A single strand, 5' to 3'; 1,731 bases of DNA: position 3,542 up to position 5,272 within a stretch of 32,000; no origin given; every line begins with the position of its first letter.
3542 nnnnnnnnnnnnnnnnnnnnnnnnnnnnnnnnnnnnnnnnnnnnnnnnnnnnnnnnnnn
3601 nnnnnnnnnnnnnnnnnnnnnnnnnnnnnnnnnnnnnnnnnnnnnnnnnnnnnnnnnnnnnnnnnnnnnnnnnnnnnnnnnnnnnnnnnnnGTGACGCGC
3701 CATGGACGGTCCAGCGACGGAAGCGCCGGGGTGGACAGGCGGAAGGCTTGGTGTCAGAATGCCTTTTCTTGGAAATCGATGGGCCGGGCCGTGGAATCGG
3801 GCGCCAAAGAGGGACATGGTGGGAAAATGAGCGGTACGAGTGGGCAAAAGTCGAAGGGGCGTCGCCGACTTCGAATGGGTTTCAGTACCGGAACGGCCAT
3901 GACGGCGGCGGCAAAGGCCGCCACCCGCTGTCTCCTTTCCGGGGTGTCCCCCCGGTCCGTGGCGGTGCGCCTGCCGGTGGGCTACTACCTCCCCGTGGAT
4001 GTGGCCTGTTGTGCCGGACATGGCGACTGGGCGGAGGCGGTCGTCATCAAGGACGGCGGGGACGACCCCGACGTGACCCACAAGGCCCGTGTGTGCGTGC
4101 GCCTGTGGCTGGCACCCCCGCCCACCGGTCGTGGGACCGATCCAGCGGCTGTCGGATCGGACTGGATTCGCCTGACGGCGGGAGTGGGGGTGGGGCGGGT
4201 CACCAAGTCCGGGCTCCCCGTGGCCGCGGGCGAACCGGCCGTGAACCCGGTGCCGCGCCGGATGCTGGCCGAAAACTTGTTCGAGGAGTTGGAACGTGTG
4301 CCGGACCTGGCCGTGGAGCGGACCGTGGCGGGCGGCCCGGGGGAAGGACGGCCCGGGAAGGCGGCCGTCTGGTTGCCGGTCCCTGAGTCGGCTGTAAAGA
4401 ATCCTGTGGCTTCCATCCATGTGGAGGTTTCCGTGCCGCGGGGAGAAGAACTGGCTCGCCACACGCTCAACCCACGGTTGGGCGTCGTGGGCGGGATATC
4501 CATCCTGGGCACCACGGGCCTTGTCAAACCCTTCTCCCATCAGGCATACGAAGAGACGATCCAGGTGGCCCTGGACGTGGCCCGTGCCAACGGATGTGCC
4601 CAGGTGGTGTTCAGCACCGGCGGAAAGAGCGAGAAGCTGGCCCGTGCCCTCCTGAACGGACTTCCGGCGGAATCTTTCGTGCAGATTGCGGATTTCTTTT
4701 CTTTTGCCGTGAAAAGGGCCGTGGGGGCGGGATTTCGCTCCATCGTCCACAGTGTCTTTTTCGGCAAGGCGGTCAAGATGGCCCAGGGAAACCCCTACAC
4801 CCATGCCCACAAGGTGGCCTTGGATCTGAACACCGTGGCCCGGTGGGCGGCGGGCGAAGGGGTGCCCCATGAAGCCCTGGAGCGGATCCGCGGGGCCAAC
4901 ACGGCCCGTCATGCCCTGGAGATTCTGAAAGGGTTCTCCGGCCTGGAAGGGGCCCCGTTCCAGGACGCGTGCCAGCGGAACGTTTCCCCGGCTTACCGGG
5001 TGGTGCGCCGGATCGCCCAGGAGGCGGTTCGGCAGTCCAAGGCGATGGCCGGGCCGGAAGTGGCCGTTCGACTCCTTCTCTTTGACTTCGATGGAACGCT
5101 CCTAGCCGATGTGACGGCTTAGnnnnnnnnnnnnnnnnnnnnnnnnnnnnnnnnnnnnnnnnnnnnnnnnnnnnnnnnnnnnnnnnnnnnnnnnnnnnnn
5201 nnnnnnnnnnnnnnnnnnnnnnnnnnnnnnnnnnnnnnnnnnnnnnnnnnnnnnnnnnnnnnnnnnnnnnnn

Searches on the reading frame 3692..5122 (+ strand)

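Call 45: search_protein_families(library=pfam, proteins=[window:3692-5122:+], max_evalue=0.00001)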
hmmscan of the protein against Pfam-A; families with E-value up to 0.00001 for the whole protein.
window:3692-5122:+ (476 aa): 1 family
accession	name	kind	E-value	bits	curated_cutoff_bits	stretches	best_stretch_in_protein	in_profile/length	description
PF01888.22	CbiD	-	7.8e-80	268.3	25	2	239-366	128-254/254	CbiD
